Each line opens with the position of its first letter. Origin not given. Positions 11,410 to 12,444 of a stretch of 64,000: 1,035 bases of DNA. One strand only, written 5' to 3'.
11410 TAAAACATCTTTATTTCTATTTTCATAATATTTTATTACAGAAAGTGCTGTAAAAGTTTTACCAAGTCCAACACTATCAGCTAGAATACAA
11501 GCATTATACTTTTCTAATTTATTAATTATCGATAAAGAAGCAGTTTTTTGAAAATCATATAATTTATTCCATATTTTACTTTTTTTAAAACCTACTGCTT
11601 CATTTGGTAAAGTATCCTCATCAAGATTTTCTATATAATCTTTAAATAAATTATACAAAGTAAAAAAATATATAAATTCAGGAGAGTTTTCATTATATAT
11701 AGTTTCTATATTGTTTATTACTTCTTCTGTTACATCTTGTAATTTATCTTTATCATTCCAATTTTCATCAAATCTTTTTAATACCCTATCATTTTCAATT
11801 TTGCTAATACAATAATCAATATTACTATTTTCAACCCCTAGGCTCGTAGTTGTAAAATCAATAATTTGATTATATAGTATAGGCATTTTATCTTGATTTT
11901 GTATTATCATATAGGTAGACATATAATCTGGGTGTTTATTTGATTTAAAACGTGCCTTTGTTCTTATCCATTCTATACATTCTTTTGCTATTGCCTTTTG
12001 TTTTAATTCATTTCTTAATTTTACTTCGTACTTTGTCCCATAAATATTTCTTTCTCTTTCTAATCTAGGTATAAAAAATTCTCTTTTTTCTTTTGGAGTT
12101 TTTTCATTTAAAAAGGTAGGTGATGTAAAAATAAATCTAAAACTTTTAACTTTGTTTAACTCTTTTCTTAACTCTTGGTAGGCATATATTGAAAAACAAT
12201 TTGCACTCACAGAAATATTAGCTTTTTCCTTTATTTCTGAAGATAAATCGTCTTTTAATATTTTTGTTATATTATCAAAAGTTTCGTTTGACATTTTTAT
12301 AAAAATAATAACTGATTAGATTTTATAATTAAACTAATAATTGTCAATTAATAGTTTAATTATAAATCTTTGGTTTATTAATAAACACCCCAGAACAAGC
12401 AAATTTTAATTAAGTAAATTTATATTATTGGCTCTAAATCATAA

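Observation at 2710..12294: Five-gene SNF2 / DUF4391 / Mod / Res / small-nuclease-like operon: an expanded type III-like R-M module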

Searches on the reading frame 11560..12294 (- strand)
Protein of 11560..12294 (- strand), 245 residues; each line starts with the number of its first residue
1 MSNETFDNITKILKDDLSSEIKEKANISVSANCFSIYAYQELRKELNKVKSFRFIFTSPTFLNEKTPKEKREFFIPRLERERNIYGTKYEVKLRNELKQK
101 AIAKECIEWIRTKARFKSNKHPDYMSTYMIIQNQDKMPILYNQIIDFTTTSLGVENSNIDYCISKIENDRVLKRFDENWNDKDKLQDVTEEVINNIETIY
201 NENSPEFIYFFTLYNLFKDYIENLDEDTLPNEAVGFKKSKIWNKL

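Call 15: search_protein_families(library=phrogs, proteins=[window:11575-12294:-], max_evalue=1)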
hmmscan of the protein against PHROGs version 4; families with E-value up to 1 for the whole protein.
window:11575-12294:- (240 aa): 3 families
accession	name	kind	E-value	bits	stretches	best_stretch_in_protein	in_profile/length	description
phrog_26785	-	unknown function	2.4e-30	106.3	1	11-239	12-244/1087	-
phrog_3788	-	unknown function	0.04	14.6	1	8-102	22-112/190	-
phrog_36531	-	unknown function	0.95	11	1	155-208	24-77/88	-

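Call 41: search_solved_structures(query=A3, max_evalue=10, show_alignments=2)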
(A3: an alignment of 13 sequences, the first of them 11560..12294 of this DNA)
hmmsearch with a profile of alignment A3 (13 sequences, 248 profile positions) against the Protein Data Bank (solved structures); distinct sequences matched with E-value up to 10: 15.
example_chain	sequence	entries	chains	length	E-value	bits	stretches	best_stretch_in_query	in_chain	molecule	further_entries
5nlb_B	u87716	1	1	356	0.19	14.5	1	166-217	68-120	Cullin-3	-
4eoz_B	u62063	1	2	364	0.2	14.4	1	166-217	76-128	Cullin-3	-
8u82_C1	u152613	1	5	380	0.21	14.4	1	166-217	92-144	Cullin-3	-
8u80_C1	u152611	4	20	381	0.21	14.4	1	166-217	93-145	Cullin-3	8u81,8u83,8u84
8i79_B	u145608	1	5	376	0.22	14.4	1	166-217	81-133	Cullin-3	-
9rwz_H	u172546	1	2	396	0.22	14.3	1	166-217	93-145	Cullin-3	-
4hxi_B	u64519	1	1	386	0.22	14.3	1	166-217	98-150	Cullin-3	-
4apf_B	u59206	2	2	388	0.22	14.3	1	166-217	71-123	CULLIN 3 | Cullin-3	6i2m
4ap2_B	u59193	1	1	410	0.25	14.2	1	166-217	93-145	CULLIN-3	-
3tmo_A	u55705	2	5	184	0.37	13.6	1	63-139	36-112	OTU domain-containing protein 5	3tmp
8h34_M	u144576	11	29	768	0.4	13.5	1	166-217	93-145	Cullin-3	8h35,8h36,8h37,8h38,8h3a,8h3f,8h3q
9q3e_L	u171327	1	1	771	0.4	13.5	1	166-217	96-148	Cullin-3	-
8k8t_C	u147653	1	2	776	0.41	13.5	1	166-217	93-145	Cullin-3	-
8gq6_C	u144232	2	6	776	0.41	13.5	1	166-217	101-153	Cullin-3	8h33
8k9i_C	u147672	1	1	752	0.49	13.2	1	166-217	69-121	Cullin-3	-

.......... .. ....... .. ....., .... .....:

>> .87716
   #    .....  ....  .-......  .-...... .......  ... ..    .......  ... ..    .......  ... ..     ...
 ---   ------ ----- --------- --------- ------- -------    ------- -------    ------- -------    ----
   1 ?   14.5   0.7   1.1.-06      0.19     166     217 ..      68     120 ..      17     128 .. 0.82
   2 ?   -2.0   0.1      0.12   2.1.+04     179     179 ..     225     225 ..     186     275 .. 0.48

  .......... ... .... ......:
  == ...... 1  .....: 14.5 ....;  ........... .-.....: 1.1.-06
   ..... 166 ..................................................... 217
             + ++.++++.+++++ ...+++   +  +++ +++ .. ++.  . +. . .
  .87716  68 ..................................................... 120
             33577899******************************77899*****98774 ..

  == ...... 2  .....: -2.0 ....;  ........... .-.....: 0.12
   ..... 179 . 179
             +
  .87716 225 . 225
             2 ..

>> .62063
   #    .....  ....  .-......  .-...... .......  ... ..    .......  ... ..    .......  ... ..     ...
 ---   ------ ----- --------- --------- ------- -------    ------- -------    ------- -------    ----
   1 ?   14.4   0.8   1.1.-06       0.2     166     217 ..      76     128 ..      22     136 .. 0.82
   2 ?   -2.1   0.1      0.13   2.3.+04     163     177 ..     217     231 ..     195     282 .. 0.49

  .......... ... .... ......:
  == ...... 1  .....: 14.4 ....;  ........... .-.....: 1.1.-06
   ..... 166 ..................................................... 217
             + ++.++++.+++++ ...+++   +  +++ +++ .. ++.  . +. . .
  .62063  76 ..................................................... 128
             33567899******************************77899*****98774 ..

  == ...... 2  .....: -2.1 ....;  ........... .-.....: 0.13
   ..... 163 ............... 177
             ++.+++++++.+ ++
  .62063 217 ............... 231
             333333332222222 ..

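Call 42: search_protein_families(library=pfam, alignment_id=A3, max_evalue=1)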
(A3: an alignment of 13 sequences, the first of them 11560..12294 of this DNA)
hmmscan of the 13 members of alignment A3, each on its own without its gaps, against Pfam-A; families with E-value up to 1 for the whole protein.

A. member 1, window:11560-12294:- (245 aa): 2 families
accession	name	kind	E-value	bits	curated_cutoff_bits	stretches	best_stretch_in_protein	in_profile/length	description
PF02631.22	RecX_HTH2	-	0.058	14.1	26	1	92-108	23-39/42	RecX, second three-helix domain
PF14811.11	TPD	-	0.058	13.7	27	0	73-111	18-56/138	Protein of unknown function TPD sequence-motif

B. families by the number of members that match (of 13 scanned): 11 families
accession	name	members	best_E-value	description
PF07516.18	SecA_SW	2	0.046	SecA Wing and Scaffold domain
PF17952.6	Cas6_N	2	0.14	Cas6 N-terminal domain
PF17761.7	DUF1016_N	1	0.0039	DUF1016 N-terminal domain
PF03288.22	Pox_D5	1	0.042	Poxvirus D5 protein-like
PF14811.11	TPD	1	0.058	Protein of unknown function TPD sequence-motif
PF02631.22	RecX_HTH2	1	0.058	RecX, second three-helix domain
PF18723.6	HMUDK_hel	1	0.063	5-hmdU DNA kinase, helical domain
PF25663.1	NCLDV_minor_capsid_P6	1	0.075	Nucleocytoplasmic large DNA virus minor capsid protein P6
PF04910.20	Tcf25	1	0.081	Transcriptional repressor TCF25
PF12568.14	PanZ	1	0.15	Acetyltransferase (GNAT) domain, PanZ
PF12451.13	VPS11_C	1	0.2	Vacuolar protein sorting protein 11 C terminal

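Call 60: predict_structure(alignment_id=A7)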
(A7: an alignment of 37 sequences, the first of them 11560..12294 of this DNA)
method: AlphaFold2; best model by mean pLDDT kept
length: 245 residues; sequences in the alignment: 37
mean_pLDDT: 78.7   pTM: 0.72
mean pLDDT of the five models: 78.7, 78.3, 75.8, 70.9, 70.2
residues with pLDDT >= 90: 92; 70-90: 69; 50-70: 63; < 50: 21
segments of 3 or more residues with pLDDT < 50: 64-70, 74-86
pLDDT, mean of each block of 10 residues (from residue 1): 80 92 96 88 95 89 52 43 51 72 91 95 85 93 88 70 89 94 93 81 62 64 67 68 60
secondary structure, 60 per line:
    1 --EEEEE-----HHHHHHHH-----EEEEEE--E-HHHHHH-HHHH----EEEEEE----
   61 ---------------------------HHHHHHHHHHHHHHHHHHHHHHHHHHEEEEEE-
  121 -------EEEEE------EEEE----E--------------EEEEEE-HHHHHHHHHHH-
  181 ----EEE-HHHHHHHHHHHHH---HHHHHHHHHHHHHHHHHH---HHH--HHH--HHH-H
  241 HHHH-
elements in order: E3-7 H13-20 E26-31 H36-41 H43-46 E51-56 H88-113 E114-119 E128-132 E139-142 E162-167 H169-179 E185-187 H189-201 H205-222 H240-244

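Call 63: fold_search(model_id=the predicted structure, library=pdb)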
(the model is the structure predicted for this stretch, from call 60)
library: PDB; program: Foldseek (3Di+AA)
matches with E <= 10: 429; with E <= 0.001: 6
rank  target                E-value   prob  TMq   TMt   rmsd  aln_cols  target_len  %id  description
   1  7clg_A                4.3e-05  1.00  0.44  0.14   5.7       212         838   14  Crystal structure of the ATP-dependent restriction endonuclease SauUSI (released 2021-01-20)
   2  7clg_B                7.3e-05  1.00  0.47  0.16   4.6       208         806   11  Crystal structure of the ATP-dependent restriction endonuclease SauUSI (released 2021-01-20)
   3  8yr5_E                5.5e-04  1.00  0.40  0.24   8.8       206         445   12  Crystal structure of E. coli phosphatidylserine synthase in apo state (released 2024-11-20)
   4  8yr5_H                6.5e-04  1.00  0.40  0.25   8.8       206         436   12  Crystal structure of E. coli phosphatidylserine synthase in apo state (released 2024-11-20)
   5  8yr5_C                9.3e-04  1.00  0.40  0.25   8.8       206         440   12  Crystal structure of E. coli phosphatidylserine synthase in apo state (released 2024-11-20)
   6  8yr5_I                9.9e-04  1.00  0.40  0.25   8.8       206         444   12  Crystal structure of E. coli phosphatidylserine synthase in apo state (released 2024-11-20)
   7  8yr5_D                1.0e-03  1.00  0.40  0.25   8.7       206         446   11  Crystal structure of E. coli phosphatidylserine synthase in apo state (released 2024-11-20)
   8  8yr5_J                1.0e-03  1.00  0.40  0.25   8.7       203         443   12  Crystal structure of E. coli phosphatidylserine synthase in apo state (released 2024-11-20)
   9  8yr5_A                1.2e-03  1.00  0.40  0.25   8.8       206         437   12  Crystal structure of E. coli phosphatidylserine synthase in apo state (released 2024-11-20)
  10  8yr6                  1.2e-03  1.00  0.34  0.21   7.6       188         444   11  Crystal structure of E. coli phosphatidylserine synthase complexed with 16:0/16:0 CDP-DG (released 2024-11-20)
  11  8yr5_B                1.5e-03  1.00  0.36  0.22   9.0       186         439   11  Crystal structure of E. coli phosphatidylserine synthase in apo state (released 2024-11-20)
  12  8yr5_L                1.6e-03  1.00  0.35  0.22   9.1       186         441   12  Crystal structure of E. coli phosphatidylserine synthase in apo state (released 2024-11-20)
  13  8yr5_G                1.8e-03  1.00  0.36  0.22   9.0       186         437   11  Crystal structure of E. coli phosphatidylserine synthase in apo state (released 2024-11-20)
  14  3hsi_B                3.4e-03  0.97  0.36  0.22   8.8       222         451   11  Crystal structure of phosphatidylserine synthase Haemophilus influenzae Rd KW20 (released 2009-06-30)
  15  3hsi_C                3.6e-03  1.00  0.40  0.25   7.1       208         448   10  Crystal structure of phosphatidylserine synthase Haemophilus influenzae Rd KW20 (released 2009-06-30)
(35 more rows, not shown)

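Call 99: search_dna_similar(query=window:11560-12294:-, collection=plasmids, mode=protein, max_rows=60, max_evalue=1e-10, rows=spread)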
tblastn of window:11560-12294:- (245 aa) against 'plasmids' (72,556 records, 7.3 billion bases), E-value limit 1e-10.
Records with a match: 113; places in all: 113; records where one place covers at least 80% of the query: 113.
Best place of each record, by identity: <60% 113.
By first word of the organism name: Listeria 20; Enterococcus 18; Bacillus 15; Escherichia 14; Acinetobacter 11; Lactococcus 5; Vibrio 3; Citrobacter 2; Aeromonas 2; Latilactobacillus 2; and 21 more.
By predicted mobility (MOB-suite, as given by PLSDB): non-mobilizable 46; mobilizable 43; conjugative 24.
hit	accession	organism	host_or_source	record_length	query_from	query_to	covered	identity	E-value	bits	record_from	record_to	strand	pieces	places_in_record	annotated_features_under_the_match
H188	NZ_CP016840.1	Brochothrix thermosphacta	cell culture,poultry meat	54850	6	245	98%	48.0%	3e-65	226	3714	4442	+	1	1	helicase-related protein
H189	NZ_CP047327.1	Enterococcus faecium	animal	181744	6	245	98%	47.5%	7e-67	230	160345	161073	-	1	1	helicase-related protein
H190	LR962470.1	Enterococcus faecalis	-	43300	6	245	98%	46.7%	1e-66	229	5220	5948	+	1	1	none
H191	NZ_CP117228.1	Listeria innocua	whole organism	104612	6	245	98%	46.7%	3e-66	228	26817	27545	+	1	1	helicase-related protein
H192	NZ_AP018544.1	Enterococcus faecalis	Homo sapiens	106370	6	245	98%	46.7%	3e-66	228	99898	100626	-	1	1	helicase-related protein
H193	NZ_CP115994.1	Enterococcus faecalis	faeces,pure culture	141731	6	245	98%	46.7%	3e-66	228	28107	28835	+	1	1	helicase-related protein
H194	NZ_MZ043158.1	Listeria monocytogenes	-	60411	6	245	98%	46.7%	3e-66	228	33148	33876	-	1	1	SNF2-related protein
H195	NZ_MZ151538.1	Listeria grayi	-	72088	6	245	98%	46.7%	3e-66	228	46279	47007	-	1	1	SNF2-related protein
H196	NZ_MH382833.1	Listeria welshimeri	food product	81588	6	245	98%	46.7%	3e-66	228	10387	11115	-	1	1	helicase-related protein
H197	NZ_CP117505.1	Enterococcus faecalis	culture,feces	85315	6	245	98%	46.7%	3e-66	228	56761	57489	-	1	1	helicase-related protein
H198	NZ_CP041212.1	Listeria monocytogenes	-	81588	6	245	98%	46.7%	3e-66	228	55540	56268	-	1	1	helicase-related protein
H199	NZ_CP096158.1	Listeria monocytogenes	food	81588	6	245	98%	46.7%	3e-66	228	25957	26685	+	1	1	helicase-related protein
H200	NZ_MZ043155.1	Listeria monocytogenes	-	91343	6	245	98%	46.7%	3e-66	228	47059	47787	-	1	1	helicase-related protein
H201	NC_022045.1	Listeria monocytogenes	Environment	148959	6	245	98%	46.7%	3e-66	228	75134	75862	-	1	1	helicase-related protein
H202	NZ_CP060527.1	Listeria monocytogenes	-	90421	6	245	98%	46.7%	4e-66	228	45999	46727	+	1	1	helicase-related protein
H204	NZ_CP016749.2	Lactococcus cremoris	Single cell,Dairy fermentation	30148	6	245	98%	46.3%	2e-65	226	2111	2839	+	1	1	SNF2-related protein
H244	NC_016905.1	Shewanella baltica OS678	-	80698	7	245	98%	30.6%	5e-26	113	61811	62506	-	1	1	helicase-related protein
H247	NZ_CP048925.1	Lactiplantibacillus plantarum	Plant,cell culture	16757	1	245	100%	26.8%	9e-22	100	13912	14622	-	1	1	helicase-related protein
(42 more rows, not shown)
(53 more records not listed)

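Call 100: get_annotated_region(hit=H244, flank=10000)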
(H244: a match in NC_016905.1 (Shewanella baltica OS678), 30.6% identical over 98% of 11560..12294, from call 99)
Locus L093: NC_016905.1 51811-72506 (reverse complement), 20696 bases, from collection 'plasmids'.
description: Shewanella baltica OS678 plasmid pSBAL67801, complete sequence
organism: Shewanella baltica OS678 (NCBI taxid 693973)
taxonomy: Bacteria; Pseudomonadota; Gammaproteobacteria; Alteromonadales; Shewanellaceae; Shewanella; Shewanella baltica; Shewanella baltica OS678
host: -; source: -; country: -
typing (MOB-suite, as given by PLSDB): conjugative; replicon rep_cluster_559; relaxase MOBF; mating-pair formation MPF_F
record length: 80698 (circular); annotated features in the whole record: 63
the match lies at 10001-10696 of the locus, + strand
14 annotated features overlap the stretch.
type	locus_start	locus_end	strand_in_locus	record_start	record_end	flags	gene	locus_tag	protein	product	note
CDS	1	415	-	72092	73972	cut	-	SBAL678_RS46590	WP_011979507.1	ParB/RepB/Spo0J family partition protein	-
CDS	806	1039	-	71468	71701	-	-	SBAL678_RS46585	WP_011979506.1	hypothetical protein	-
CDS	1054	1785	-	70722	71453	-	-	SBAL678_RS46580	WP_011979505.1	endonuclease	-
CDS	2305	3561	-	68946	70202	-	-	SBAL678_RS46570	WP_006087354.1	Y-family DNA polymerase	-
CDS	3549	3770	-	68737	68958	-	-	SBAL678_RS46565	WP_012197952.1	hypothetical protein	-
CDS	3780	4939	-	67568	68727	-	-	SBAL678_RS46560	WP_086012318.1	IS3-like element ISSba3 family transposase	-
CDS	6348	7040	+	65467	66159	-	-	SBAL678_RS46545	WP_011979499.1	IS6-like element ISSba18 family transposase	-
CDS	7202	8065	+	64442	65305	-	-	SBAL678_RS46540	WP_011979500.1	delta-class carbonic anhydrase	-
CDS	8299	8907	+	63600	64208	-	-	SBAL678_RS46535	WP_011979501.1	recombinase family protein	-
CDS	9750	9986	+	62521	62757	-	-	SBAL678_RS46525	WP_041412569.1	hypothetical protein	-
CDS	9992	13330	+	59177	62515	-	-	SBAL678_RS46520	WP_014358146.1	helicase-related protein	-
CDS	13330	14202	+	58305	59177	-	-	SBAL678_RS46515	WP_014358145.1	DUF4391 domain-containing protein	-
CDS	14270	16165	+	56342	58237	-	-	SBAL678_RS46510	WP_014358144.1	site-specific DNA-methyltransferase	GO:0006306 - DNA methylation [Evidence IEA]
CDS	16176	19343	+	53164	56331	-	-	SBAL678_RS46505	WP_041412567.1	DEAD/DEAH box helicase family protein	-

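Call 101: get_annotated_region(hit=H247, flank=10000)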
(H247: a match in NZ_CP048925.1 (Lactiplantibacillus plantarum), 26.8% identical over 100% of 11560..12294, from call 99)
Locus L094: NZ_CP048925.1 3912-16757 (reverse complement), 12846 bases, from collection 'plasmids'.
description: Lactiplantibacillus plantarum strain X7022 plasmid unnamed4, complete sequence
organism: Lactiplantibacillus plantarum (NCBI taxid 1590)
taxonomy: Bacteria; Bacillota; Bacilli; Lactobacillales; Lactobacillaceae; Lactiplantibacillus; Lactiplantibacillus plantarum
host: -; source: Plant,cell culture; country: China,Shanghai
typing (MOB-suite, as given by PLSDB): mobilizable; replicon rep_cluster_1244; relaxase MOBQ
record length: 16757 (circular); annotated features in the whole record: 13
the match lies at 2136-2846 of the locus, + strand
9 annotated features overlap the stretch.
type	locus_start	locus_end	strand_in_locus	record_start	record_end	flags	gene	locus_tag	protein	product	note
CDS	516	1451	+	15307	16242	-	-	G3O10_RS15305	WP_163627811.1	replication initiation protein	GO:0006270 - DNA replication initiation [Evidence IEA]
CDS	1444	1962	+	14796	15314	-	-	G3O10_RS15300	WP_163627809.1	HTH domain-containing protein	-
CDS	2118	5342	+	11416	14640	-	-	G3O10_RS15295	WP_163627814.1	helicase-related protein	-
CDS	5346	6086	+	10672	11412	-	-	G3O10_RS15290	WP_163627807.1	DUF4391 domain-containing protein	-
CDS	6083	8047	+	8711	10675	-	-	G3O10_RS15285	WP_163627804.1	site-specific DNA-methyltransferase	GO:0006306 - DNA methylation [Evidence IEA]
CDS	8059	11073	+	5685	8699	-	-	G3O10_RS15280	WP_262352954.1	DEAD/DEAH box helicase family protein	-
CDS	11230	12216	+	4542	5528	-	-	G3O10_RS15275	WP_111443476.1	hypothetical protein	-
CDS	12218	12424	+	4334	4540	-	-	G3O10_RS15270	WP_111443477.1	hypothetical protein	-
CDS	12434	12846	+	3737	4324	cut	-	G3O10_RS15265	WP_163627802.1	site-specific integrase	-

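Call 102: get_annotated_region(hit=H204, flank=10000)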
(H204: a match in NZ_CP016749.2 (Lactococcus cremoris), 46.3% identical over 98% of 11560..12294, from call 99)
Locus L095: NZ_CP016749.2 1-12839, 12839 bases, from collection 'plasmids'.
description: Lactococcus cremoris strain JM1 plasmid pJM1D, complete sequence
organism: Lactococcus cremoris (NCBI taxid 1359)
taxonomy: Bacteria; Bacillota; Bacilli; Lactobacillales; Streptococcaceae; Lactococcus; Lactococcus cremoris
host: -; source: Single cell,Dairy fermentation; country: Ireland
typing (MOB-suite, as given by PLSDB): mobilizable; replicon rep_cluster_342,rep_cluster_799; relaxase MOBT,MOB_Unknown
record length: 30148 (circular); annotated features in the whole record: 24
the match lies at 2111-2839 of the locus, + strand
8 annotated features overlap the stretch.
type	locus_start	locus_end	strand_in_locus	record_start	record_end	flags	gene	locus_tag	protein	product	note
CDS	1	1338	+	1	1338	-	-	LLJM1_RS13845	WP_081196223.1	RepB family plasmid replication initiator protein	GO:0006270 - DNA replication initiation [Evidence IEA]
CDS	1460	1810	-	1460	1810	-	-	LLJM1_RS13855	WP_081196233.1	pentapeptide repeat-containing protein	-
CDS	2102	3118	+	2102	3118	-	-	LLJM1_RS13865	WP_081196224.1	SNF2-related protein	-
CDS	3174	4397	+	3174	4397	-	istA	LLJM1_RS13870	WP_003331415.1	IS21-like element IS712 family transposase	-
CDS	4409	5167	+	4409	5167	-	istB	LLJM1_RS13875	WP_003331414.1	IS21-like element IS712 family helper ATPase IstB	-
CDS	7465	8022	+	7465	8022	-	-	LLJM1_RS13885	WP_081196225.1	DUF4391 domain-containing protein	-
CDS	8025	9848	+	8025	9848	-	-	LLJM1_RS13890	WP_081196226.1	site-specific DNA-methyltransferase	GO:0006306 - DNA methylation [Evidence IEA]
CDS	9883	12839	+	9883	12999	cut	-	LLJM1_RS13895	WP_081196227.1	DEAD/DEAH box helicase family protein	-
